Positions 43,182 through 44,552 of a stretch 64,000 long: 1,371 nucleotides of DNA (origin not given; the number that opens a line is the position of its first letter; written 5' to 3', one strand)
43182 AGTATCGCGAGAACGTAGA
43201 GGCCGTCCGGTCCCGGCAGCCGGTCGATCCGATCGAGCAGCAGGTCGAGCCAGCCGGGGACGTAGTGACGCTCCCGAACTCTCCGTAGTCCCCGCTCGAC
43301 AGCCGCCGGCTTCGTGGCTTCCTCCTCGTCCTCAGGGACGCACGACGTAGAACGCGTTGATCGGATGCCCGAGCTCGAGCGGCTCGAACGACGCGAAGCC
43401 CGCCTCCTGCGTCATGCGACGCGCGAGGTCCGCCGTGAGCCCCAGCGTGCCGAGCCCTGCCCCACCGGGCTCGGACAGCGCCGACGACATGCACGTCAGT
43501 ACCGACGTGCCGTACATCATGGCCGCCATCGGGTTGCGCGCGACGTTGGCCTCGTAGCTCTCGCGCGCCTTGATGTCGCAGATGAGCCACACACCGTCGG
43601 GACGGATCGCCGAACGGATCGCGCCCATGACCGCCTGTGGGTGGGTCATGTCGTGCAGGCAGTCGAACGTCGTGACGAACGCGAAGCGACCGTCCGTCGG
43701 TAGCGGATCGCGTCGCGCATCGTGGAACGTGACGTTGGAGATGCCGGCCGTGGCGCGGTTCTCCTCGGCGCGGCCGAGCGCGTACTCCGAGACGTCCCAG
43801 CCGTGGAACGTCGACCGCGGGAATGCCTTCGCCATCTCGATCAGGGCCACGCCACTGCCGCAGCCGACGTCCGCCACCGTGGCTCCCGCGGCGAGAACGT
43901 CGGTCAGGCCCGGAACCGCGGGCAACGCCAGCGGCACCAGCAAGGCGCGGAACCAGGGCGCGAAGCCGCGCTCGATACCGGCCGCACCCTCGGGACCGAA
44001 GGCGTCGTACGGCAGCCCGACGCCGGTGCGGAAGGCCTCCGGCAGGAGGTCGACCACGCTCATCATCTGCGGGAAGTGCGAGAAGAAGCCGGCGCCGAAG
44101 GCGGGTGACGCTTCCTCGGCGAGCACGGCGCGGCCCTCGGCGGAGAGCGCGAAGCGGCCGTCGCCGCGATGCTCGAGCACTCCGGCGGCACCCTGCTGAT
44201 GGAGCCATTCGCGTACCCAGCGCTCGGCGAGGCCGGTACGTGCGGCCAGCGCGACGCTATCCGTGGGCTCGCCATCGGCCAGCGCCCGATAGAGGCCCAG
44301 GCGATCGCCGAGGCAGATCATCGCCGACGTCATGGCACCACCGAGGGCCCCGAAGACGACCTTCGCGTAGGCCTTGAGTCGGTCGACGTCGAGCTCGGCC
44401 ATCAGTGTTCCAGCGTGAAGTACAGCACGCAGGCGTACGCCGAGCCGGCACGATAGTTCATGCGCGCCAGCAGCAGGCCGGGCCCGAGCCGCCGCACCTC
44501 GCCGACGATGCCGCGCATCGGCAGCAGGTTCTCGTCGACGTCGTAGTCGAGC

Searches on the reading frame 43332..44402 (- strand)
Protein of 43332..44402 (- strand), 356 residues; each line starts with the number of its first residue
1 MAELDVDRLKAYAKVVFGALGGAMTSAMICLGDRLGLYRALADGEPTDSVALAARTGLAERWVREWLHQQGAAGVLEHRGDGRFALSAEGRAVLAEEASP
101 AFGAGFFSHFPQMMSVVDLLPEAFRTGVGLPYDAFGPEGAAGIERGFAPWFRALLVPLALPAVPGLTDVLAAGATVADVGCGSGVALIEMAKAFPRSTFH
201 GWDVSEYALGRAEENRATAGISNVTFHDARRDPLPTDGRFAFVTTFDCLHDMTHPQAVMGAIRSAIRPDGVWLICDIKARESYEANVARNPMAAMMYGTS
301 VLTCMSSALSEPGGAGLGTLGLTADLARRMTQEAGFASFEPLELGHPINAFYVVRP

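Call 8: search_protein_families(library=pfam, max_evalue=0.01, proteins=[window:43332-44402:-])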
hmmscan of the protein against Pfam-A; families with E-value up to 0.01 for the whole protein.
window:43332-44402:- (356 aa): 11 families
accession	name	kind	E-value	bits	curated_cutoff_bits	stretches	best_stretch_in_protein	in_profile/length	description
PF13847.12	Methyltransf_31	-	1.3e-19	70.8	27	1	172-290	3-125/145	Methyltransferase domain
PF13489.12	Methyltransf_23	-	8.8e-15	55.3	27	1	170-293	20-135/164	Methyltransferase domain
PF13649.12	Methyltransf_25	-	2.7e-14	54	27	1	176-270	1-97/97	Methyltransferase domain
PF08242.18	Methyltransf_12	-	1.1e-13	52.2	30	1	178-271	2-97/98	Methyltransferase domain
PF21320.3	HTH_65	-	1.9e-10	41.2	24.1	1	24-94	2-73/75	Rv2258c-like winged HTH domain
PF08241.18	Methyltransf_11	-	1.1e-09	39.2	21.2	1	178-273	2-94/95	Methyltransferase domain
PF05175.20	MTS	-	1.6e-06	28.3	23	1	173-229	32-88/170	Methyltransferase small domain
PF02390.23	Methyltransf_4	-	9.2e-06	25.7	24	1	175-227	4-56/173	Putative methyltransferase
PF06325.19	PrmA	-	0.00013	22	22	1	166-223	155-211/296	Ribosomal protein L11 methyltransferase (PrmA)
PF00891.24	Methyltransf_2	-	0.00015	21.6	22.3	1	174-282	64-172/210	O-methyltransferase domain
PF01209.24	Ubie_methyltran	-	0.00082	19.2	20.1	1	172-278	47-155/233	ubiE/COQ5 methyltransferase family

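Call 9: search_protein_families(library=ncbifam, max_evalue=0.01, proteins=[window:43332-44402:-])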
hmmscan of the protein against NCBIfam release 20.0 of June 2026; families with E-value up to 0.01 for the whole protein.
window:43332-44402:- (356 aa): 29 families (the best 25 are shown)
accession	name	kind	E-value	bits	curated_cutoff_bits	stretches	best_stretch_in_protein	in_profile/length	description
NF045667.1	MTase_DVU1556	equivalog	2.9e-10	40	155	1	170-298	20-144/213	DVU_1556 family methyltransferase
NF041536.1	ArsM_DUF2284_UU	exception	1.8e-08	33.2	575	1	171-283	75-189/459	arsenite methyltransferase/DUF2284 domain selenoprotein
TIGR03534.1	RF_mod_PrmC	equivalog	2.5e-08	33.7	199.1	1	173-230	89-146/253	peptide chain release factor N(5)-glutamine methyltransferase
NF008823.0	PRK11873.1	subfamily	4.5e-08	32.9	263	1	170-290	75-197/272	arsenite methyltransferase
TIGR01983.1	UbiG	equivalog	6.4e-08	32.2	102.95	1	173-278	50-155/228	bifunctional 2-polyprenyl-6-hydroxyphenol methylase/3-demethylubiquinol 3-O-methyltransferase UbiG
NF041537.1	ArsM_AhpD_UU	exception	1.7e-07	30.4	510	1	170-277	74-183/345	arsenite methyltransferase/AhpD domain selenoprotein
NF043040.1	corrin_prot_MT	hypoth_equivalog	1.8e-07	30.8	180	1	169-281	38-154/216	corrinoid protein-associated methyltransferase CpaM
TIGR01934.1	MenG_MenH_UbiE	subfamily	9.9e-07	28.3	158.35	1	172-308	39-170/223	ubiquinone/menaquinone biosynthesis methyltransferase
TIGR00091.1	TIGR00091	equivalog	3.7e-06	26.4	112.65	1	174-228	18-74/194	tRNA (guanosine(46)-N7)-methyltransferase TrmB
TIGR02072.1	BioC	equivalog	9e-06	25.7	184.95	1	174-279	36-137/244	malonyl-ACP O-methyltransferase BioC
TIGR04543.1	ketoArg_3Met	equivalog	1.2e-05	24.6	425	1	166-222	143-199/336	2-ketoarginine methyltransferase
NF047649.1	MTase_UXPK_star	exception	1.7e-05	24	460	1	170-276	75-183/283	methyltransferase/UXPK-star double selenoprotein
TIGR02469.1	CbiT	equivalog_domain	2.1e-05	24.8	78.3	1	171-226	18-73/124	precorrin-6Y C5,15-methyltransferase (decarboxylating) subunit CbiT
NF001244.0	PRK00216.1-5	equivalog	3.4e-05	23.3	216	1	173-282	49-161/236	bifunctional demethylmenaquinone methyltransferase/2-methoxy-6-polyprenyl-1,4-benzoquinol methylase UbiE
TIGR02021.1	BchM-ChlM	equivalog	4.1e-05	23.1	158.9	1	166-249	48-128/218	magnesium protoporphyrin IX methyltransferase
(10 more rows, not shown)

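Call 27: search_solved_structures(query=window:43332-44402:-, max_evalue=0.001)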
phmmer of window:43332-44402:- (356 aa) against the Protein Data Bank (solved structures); distinct sequences matched with E-value up to 0.001: 27.
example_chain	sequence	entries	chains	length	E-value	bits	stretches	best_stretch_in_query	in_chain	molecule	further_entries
8g5s_A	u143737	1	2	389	1.9e-59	204.5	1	4-356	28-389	TnmJ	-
5f8c_A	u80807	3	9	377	3e-48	167.7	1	18-355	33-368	Methyltransferase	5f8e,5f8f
22ow_A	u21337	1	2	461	1.9e-08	36.8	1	25-239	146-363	Methyltransferase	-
3mgg_A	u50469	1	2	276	7.5e-08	34.8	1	169-274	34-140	Methyltransferase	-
8tji_A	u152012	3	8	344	8e-07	31.5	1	21-209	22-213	RedM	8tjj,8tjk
4kib_A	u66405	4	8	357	1.1e-05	27.7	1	172-249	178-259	Methyltransferase MppJ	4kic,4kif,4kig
4m72_A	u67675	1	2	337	1.2e-05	27.6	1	172-249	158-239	Methyltransferase MppJ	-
7ux6_A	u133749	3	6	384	1.3e-05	27.5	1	5-214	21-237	MfnG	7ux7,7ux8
4m6x_A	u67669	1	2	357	1.5e-05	27.2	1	172-249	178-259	Methyltransferase MppJ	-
4m71_A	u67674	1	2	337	1.6e-05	27.2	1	172-249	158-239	Methyltransferase MppJ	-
4m74_A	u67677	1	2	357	1.8e-05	27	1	172-249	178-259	Methyltransferase MppJ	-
4m73_A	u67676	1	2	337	1.8e-05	27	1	172-249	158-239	Methyltransferase MppJ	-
4m6y_A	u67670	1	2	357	1.9e-05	27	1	172-249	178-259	Methyltransferase MppJ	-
8zc8_A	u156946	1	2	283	3.4e-05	26.1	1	121-282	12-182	MitM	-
21zq_A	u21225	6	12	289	3.6e-05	26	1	121-282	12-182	MitM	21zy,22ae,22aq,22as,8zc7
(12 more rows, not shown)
